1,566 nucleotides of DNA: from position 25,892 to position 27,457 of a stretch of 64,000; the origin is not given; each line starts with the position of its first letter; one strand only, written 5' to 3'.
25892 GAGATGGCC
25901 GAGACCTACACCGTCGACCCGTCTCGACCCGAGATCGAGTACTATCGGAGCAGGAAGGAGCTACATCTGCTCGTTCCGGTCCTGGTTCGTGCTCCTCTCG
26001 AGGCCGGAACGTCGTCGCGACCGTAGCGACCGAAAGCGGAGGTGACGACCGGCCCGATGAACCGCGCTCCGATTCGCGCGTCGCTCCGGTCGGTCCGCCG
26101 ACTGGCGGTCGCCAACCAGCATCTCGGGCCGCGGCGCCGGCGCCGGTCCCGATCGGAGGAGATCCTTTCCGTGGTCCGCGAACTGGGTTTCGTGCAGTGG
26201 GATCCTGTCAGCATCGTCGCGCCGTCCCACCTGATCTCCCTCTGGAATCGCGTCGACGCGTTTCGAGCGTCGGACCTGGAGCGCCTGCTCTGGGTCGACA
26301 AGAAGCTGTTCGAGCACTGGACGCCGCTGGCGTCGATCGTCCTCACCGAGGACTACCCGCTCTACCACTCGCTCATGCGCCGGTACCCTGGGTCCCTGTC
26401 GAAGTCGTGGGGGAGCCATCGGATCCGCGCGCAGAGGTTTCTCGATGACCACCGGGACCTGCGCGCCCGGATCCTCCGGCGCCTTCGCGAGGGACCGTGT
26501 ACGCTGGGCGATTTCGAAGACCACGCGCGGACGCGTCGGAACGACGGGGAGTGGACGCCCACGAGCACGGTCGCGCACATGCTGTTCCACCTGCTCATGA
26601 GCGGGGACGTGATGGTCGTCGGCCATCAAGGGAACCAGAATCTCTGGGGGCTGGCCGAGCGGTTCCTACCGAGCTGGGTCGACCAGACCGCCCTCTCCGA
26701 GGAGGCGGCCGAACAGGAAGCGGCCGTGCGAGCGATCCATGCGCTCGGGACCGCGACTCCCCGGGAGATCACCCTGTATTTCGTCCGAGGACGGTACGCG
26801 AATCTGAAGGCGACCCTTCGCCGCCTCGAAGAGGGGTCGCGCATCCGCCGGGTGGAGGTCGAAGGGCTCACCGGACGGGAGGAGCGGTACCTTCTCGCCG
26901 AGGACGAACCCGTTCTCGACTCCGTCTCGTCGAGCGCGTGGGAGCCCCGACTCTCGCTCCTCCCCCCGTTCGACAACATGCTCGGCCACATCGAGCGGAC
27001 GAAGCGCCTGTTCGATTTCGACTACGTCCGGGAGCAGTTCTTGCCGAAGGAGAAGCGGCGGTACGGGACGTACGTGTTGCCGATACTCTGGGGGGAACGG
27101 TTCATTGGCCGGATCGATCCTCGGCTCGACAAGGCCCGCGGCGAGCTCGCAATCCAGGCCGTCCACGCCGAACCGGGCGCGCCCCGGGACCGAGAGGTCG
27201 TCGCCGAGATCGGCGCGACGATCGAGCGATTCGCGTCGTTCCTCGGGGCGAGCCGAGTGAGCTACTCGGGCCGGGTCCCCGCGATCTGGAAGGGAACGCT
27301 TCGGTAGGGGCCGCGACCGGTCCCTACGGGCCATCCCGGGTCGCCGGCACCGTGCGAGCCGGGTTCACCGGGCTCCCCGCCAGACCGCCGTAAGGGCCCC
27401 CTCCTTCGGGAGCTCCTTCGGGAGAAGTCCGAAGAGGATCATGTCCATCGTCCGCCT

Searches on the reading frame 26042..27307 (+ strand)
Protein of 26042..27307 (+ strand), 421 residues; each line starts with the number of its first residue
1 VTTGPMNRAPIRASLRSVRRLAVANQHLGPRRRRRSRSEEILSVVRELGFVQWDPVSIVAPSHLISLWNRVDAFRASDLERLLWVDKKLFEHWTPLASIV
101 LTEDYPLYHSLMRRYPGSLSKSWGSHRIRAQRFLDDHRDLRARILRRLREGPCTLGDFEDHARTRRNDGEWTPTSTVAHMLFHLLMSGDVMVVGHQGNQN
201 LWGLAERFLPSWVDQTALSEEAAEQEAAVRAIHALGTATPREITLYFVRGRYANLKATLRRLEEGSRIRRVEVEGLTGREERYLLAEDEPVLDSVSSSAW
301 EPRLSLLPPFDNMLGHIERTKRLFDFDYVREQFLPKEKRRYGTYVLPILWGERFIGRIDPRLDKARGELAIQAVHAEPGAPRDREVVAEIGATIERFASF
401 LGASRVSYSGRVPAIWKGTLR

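Call 3: search_protein_families(library=pfam, proteins=[window:26042-27307:+], max_evalue=0.01)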
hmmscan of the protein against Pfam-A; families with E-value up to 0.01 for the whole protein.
window:26042-27307:+ (421 aa): 1 family
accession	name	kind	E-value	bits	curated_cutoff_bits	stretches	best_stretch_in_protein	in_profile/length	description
PF06224.18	AlkZ-like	-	1.2e-58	199.8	25.9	1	45-400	1-329/329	DNA glycosylase AlkZ-like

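Call 4: search_protein_families(library=ncbifam, proteins=[window:26042-27307:+], max_evalue=0.01)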
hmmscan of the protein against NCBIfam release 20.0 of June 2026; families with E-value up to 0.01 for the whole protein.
window:26042-27307:+ (421 aa): 0 families

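Call 7: search_solved_structures(query=window:26042-27307:+, max_evalue=0.001, show_alignments=3)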
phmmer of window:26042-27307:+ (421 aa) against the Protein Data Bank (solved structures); distinct sequences matched with E-value up to 0.001: 1.
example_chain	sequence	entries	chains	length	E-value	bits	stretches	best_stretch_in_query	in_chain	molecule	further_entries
9zd6_A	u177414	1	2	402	4.6e-30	107.9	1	7-403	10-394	Cytoplasmic protein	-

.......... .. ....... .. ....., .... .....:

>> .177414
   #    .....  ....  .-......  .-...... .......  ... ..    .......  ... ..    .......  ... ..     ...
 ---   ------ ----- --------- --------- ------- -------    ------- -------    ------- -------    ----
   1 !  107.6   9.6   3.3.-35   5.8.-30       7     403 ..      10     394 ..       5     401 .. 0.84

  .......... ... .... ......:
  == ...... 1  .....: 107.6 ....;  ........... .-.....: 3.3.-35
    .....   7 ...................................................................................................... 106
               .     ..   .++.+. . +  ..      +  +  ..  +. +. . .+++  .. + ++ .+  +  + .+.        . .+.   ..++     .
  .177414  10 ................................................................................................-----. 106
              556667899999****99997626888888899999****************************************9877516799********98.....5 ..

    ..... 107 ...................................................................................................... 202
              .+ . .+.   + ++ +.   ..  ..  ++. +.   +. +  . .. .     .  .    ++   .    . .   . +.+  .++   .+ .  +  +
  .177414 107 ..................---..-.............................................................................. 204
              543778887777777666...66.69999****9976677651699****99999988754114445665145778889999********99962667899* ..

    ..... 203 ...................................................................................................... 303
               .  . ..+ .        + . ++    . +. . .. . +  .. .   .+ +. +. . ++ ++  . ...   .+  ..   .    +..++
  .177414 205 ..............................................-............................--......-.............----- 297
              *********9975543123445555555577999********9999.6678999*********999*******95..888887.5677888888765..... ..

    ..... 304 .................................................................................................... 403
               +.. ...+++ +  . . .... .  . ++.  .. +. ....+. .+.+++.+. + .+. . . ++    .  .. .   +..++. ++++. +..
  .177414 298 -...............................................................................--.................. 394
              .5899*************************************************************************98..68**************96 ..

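Call 12: find_homologous_proteins(query=window:26042-27307:+, max_evalue=1e-10)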
Query window:26042-27307:+ (421 aa): 969 proteins with E <= 1e-10 among 8000 candidates; the best 120 are listed.
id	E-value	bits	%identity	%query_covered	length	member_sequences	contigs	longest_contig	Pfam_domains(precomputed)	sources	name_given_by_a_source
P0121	2.5e-253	858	100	90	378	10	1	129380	PF06224.19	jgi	-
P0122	2.7e-191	654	70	99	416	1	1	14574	PF06224.19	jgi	jgi:uncharacterized protein YcaQ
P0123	4.3e-185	633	68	99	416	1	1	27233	PF06224.19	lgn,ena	-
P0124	9.1e-183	626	67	99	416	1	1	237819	PF06224.19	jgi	jgi:uncharacterized protein YcaQ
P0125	2.0e-182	625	67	99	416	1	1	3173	PF06224.19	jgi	jgi:uncharacterized protein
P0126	6.3e-182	623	66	99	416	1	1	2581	PF06224.19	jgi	jgi:uncharacterized protein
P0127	6.7e-182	623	67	99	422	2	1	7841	PF06224.19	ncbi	ncbi:MAG: DNA glycosylase AlkZ-like family protein [Candidatus Lutacidiplasmatales archaeon]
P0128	8.2e-182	623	67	99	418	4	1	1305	PF06224.19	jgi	-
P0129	8.8e-182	623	66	99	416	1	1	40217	PF06224.19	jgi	jgi:uncharacterized protein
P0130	1.9e-181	621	67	99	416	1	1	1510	PF06224.19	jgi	jgi:uncharacterized protein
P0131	1.9e-181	621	67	99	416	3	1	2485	PF06224.19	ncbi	-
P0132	7.2e-181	620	68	97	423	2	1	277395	PF06224.19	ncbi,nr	ncbi:MAG: winged helix DNA-binding domain-containing protein [Thermoplasmata archaeon]|nr:winged hel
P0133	1.2e-179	616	65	99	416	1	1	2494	PF06224.19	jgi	jgi:uncharacterized protein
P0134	1.3e-179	615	66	99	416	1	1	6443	PF06224.19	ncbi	-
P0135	2.9e-179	614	66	99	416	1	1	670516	PF06224.19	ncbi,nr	ncbi:MAG: winged helix DNA-binding domain-containing protein [Thermoplasmata archaeon]|nr:winged hel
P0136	2.3e-178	611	66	99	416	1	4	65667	PF06224.19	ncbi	ncbi:MAG: winged helix-turn-helix domain-containing protein [Thermoplasmata archaeon]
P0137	2.6e-178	611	65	99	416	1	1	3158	PF06224.19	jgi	jgi:uncharacterized protein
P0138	4.4e-178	610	67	99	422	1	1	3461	PF06224.19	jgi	jgi:uncharacterized protein YcaQ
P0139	8.9e-178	609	66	97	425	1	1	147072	PF06224.19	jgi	jgi:uncharacterized protein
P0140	1.6e-177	609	67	99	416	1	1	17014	PF06224.19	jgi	jgi:uncharacterized protein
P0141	3.0e-177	608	65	99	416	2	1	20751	PF06224.19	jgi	jgi:uncharacterized protein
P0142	3.2e-177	608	66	99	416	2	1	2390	PF06224.19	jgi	jgi:uncharacterized protein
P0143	3.4e-177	607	65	99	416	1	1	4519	PF06224.19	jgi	jgi:uncharacterized protein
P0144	7.9e-177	606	65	99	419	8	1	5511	PF06224.19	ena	-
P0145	3.5e-176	604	67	99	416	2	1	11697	PF23236.2,PF06224.19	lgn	-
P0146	4.1e-176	604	66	99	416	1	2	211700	PF06224.19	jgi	jgi:uncharacterized protein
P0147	4.2e-176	604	65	99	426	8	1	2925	PF06224.19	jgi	-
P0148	6.3e-176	603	64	99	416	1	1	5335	PF06224.19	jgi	jgi:uncharacterized protein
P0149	4.4e-175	601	67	97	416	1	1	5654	PF06224.19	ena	-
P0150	5.5e-175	600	65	99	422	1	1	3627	PF06224.19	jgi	jgi:uncharacterized protein YcaQ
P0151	8.4e-175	600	63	99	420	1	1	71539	PF06224.19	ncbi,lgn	ncbi:MAG: crosslink repair DNA glycosylase YcaQ family protein [Thermoplasmata archaeon]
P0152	8.5e-175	600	64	99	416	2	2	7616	PF06224.19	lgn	-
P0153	1.8e-174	598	65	99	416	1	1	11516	PF06224.19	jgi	jgi:uncharacterized protein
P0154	9.4e-174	596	64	99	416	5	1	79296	PF06224.19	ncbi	-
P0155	1.4e-173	596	65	99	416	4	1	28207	PF06224.19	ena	-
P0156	1.5e-173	596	64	99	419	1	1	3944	PF06224.19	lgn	-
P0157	1.5e-173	595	64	99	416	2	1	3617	PF06224.19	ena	-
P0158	2.5e-173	595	64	99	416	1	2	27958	PF06224.19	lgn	-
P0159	4.0e-173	594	64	99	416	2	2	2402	PF06224.19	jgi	jgi:uncharacterized protein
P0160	8.0e-173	593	63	99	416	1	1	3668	PF06224.19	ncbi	-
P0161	8.5e-173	593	64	99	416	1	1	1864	PF06224.19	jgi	jgi:uncharacterized protein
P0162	4.1e-172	591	65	99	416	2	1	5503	PF06224.19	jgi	jgi:uncharacterized protein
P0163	4.9e-172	590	65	99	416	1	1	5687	PF06224.19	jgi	jgi:uncharacterized protein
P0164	6.2e-172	590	64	99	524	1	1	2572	PF06224.19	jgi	jgi:uncharacterized protein YcaQ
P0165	6.6e-172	590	64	99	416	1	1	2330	PF06224.19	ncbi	-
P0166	8.3e-172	590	64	99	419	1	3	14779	PF06224.19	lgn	-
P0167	1.5e-171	589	63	99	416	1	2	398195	PF06224.19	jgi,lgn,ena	-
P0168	1.5e-171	589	63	99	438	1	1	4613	PF06224.19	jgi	jgi:uncharacterized protein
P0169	9.1e-171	586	63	99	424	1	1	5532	PF06224.19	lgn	-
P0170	1.5e-170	586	63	99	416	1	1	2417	PF06224.19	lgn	-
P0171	3.4e-170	584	64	100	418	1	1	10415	PF06224.19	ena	-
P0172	8.2e-170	583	62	99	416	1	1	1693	PF06224.19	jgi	jgi:uncharacterized protein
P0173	9.3e-170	583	63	99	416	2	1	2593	PF06224.19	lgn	-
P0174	2.6e-169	581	63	99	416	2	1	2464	PF06224.19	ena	-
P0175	4.7e-169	581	65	98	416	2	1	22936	PF06224.19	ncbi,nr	ncbi:MAG: winged helix DNA-binding domain-containing protein [Thermoplasmata archaeon]|nr:winged hel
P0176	8.0e-169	580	63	99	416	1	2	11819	PF06224.19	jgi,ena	-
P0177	8.8e-169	580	62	99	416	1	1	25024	PF06224.19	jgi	jgi:uncharacterized protein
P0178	1.2e-168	579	63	99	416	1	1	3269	PF06224.19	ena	-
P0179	1.8e-168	579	63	99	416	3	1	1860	PF06224.19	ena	-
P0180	2.4e-168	578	62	99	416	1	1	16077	PF06224.19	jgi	jgi:uncharacterized protein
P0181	2.7e-168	578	61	99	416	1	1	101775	PF06224.19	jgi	jgi:uncharacterized protein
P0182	3.4e-168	578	64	99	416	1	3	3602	PF06224.19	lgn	-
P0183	3.9e-168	578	63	99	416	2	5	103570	PF06224.19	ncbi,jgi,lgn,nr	ncbi:MAG TPA: crosslink repair DNA glycosylase YcaQ family protein [Thermoplasmata archaeon]|nr:cros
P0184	1.0e-167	576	64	99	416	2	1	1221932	PF06224.19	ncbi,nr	ncbi:MAG: winged helix DNA-binding domain-containing protein [Thermoplasmata archaeon]|nr:winged hel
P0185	1.2e-167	576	63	99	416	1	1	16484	PF06224.19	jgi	jgi:uncharacterized protein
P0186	1.4e-167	576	63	99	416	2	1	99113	PF06224.19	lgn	-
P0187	1.9e-167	575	61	99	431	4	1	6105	PF06224.19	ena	-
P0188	4.0e-167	574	61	99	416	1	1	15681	PF06224.19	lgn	-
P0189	4.7e-167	574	65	99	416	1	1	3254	PF06224.19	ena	-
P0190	6.2e-167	574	63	99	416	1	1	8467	PF06224.19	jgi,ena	-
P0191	1.4e-166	572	63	98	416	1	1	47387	PF06224.19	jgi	jgi:uncharacterized protein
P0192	1.5e-166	572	62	99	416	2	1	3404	PF06224.19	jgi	jgi:uncharacterized protein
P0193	1.5e-166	572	62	95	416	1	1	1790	PF06224.19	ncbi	-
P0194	1.7e-166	572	62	99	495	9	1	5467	PF06224.19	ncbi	-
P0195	7.5e-166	570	62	99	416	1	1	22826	PF06224.19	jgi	jgi:uncharacterized protein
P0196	8.7e-166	570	63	99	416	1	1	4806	PF06224.19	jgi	jgi:uncharacterized protein YcaQ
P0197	1.1e-165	570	62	98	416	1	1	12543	PF06224.19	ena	-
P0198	1.3e-165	569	63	99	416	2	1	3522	PF06224.19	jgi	jgi:uncharacterized protein YcaQ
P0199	1.3e-165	569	62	99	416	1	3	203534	PF06224.19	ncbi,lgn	ncbi:MAG: crosslink repair DNA glycosylase YcaQ family protein [Thermoplasmata archaeon]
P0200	1.4e-165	569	64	99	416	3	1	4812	PF06224.19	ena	-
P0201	1.4e-165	569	61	99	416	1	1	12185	PF06224.19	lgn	-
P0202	2.3e-165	568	62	99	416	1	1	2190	PF06224.19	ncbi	-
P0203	3.3e-165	568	63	99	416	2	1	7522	PF06224.19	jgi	-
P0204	4.0e-165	568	63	97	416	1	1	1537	PF06224.19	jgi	jgi:uncharacterized protein YcaQ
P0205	4.6e-165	568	59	98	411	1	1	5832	PF06224.19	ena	-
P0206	5.8e-165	567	61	98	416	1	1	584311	PF06224.19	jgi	jgi:uncharacterized protein YcaQ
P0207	6.1e-165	567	61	100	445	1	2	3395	PF06224.19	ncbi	-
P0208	8.4e-165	567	62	99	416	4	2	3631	PF06224.19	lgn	-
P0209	9.5e-165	566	66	90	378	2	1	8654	PF06224.19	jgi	-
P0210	1.2e-164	566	63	97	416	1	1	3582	PF06224.19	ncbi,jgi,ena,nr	ncbi:MAG TPA: crosslink repair DNA glycosylase YcaQ family protein [Thermoplasmata archaeon]|nr:cros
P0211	1.2e-164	566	60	98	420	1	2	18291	PF06224.19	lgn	-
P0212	1.3e-164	566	62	98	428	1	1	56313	PF06224.19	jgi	jgi:uncharacterized protein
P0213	2.5e-164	565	66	90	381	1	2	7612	PF06224.19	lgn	-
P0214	2.7e-164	565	60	99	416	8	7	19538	PF06224.19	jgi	jgi:hypothetical protein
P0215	3.5e-164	565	60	99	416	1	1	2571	PF06224.19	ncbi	-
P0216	3.8e-164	564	62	99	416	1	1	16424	PF06224.19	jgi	jgi:uncharacterized protein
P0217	4.5e-164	564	63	99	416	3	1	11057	PF06224.19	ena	-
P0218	6.1e-164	564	62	99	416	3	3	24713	PF06224.19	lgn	-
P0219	6.8e-164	564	63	99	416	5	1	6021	PF06224.19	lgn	-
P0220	7.2e-164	564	62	95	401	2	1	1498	PF06224.19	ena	-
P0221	1.1e-163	563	59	99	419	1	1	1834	PF06224.19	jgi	jgi:uncharacterized protein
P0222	1.2e-163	563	62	99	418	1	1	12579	PF06224.19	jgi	jgi:uncharacterized protein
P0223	1.3e-163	563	60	99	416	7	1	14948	PF06224.19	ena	-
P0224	1.4e-163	563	63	99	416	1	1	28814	PF06224.19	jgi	jgi:uncharacterized protein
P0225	3.0e-163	562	64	98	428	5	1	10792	PF06224.19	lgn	-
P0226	3.3e-163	561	60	99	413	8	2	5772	PF06224.19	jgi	jgi:uncharacterized protein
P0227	4.5e-163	561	65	90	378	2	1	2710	PF06224.19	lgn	-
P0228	6.0e-163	561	62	99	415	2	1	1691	PF06224.19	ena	-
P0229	1.0e-162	560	62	99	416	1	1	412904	PF06224.19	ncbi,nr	ncbi:MAG: winged helix DNA-binding domain-containing protein [Thermoplasmata archaeon]|nr:winged hel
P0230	1.1e-162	560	60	99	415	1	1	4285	PF06224.19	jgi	jgi:hypothetical protein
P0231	1.8e-162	559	61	99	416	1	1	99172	PF06224.19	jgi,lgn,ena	-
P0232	2.2e-162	559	62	99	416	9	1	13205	PF06224.19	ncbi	-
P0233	2.5e-162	559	60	99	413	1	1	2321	PF06224.19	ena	-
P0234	2.6e-162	558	64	97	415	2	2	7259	PF06224.19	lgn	-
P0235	3.0e-162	558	59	99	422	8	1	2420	PF06224.19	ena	-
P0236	3.2e-162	558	59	99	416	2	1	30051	PF06224.19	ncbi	-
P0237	3.4e-162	558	60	99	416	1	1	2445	PF06224.19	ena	-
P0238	4.1e-162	558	60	98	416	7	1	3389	PF06224.19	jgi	jgi:uncharacterized protein YcaQ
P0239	4.2e-162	558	58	99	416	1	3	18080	PF06224.19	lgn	-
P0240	6.2e-162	557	60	99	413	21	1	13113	PF06224.19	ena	-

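Call 20: find_encoding_contigs(protein=P0124, flank=4000, max_places=2)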
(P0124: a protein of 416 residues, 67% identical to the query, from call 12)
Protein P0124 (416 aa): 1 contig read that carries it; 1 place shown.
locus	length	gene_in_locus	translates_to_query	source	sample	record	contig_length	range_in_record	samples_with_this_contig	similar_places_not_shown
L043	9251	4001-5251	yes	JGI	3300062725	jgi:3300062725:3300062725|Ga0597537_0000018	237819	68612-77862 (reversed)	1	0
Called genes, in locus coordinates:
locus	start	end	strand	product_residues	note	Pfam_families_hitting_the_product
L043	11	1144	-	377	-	PF00091:Tubulin, PF12327:FtsZ_C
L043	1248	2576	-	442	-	PF13005:zf-IS66 (faint), PF03050:DDE_Tnp_IS66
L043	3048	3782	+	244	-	-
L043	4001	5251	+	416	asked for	PF06224:AlkZ-like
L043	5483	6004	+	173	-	PF13302:Acetyltransf_3, PF13420:Acetyltransf_4, PF13527:Acetyltransf_9 (weak), PF00583:Acetyltransf_1, PF13508:Acetyltransf_7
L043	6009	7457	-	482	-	PF00583:Acetyltransf_1, PF13673:Acetyltransf_10, PF13508:Acetyltransf_7, PF01209:Ubie_methyltran, PF13489:Methyltransf_23, PF13847:Methyltransf_31, PF08241:Methyltransf_11, PF08242:Methyltransf_12, +3 more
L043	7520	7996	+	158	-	PF22381:Staph_reg_Sar_Rot, PF12802:MarR_2, PF01047:MarR, PF13463:HTH_27 (weak)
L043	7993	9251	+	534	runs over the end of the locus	PF07690:MFS_1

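Call 21: find_encoding_contigs(protein=P0132, flank=4000, max_places=2)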
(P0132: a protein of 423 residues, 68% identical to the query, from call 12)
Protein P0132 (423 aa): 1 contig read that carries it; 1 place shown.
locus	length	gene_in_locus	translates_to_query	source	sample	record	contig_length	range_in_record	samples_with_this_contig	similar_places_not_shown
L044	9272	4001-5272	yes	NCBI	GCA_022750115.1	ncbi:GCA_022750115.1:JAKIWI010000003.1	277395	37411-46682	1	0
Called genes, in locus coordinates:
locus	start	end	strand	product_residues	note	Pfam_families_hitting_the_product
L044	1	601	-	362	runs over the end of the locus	-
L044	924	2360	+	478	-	PF00535:Glycos_transf_2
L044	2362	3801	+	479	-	PF02878:PGM_PMM_I, PF02879:PGM_PMM_II, PF02880:PGM_PMM_III, PF00408:PGM_PMM_IV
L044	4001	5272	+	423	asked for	PF06224:AlkZ-like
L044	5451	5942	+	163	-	PF00583:Acetyltransf_1 (weak)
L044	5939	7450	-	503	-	PF01011:PQQ (faint), PF13360:PQQ_2, PF13570:Beta-prop_ACSF4, PF13360:PQQ_2 (weak)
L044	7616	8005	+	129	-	PF00903:Glyoxalase, PF22677:Ble-like_N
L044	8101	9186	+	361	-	PF04185:Phosphoesterase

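Call 22: find_encoding_contigs(protein=P0122, flank=4000, max_places=2)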
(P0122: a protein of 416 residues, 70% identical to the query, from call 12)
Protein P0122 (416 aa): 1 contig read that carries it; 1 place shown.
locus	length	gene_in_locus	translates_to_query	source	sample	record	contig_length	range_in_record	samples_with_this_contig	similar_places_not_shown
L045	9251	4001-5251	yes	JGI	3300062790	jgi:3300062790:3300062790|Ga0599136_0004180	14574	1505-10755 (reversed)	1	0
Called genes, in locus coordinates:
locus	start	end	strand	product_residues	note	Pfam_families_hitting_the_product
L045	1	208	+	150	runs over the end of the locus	PF10604:Polyketide_cyc2 (weak), PF08327:AHSA1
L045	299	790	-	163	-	PF07045:DUF1330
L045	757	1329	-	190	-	-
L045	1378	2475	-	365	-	PF02073:Peptidase_M29 (faint)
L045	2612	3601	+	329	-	PF00248:Aldo_ket_red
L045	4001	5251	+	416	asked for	PF06224:AlkZ-like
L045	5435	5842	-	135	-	PF18029:Glyoxalase_6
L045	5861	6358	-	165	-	-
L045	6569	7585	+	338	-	PF08240:ADH_N, PF00107:ADH_zinc_N, PF13602:ADH_zinc_N_2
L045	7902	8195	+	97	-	-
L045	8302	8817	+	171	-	PF19609:DUF6114, PF12773:DZR (weak), PF13240:Zn_Ribbon_1 (weak), PF13248:Zn_ribbon_3 (weak)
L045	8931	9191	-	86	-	-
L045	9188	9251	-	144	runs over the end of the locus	PF02566:OsmC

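Call 48: find_encoding_contigs(protein=P0121, flank=5000, max_places=2)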
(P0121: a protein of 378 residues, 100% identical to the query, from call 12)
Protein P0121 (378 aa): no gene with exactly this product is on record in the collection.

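Call 71: search_protein_families(library=padloc, proteins=[window:26057-27307:+], max_evalue=0.01)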
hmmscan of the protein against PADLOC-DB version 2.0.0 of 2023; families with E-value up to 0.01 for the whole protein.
window:26057-27307:+ (416 aa): 0 families
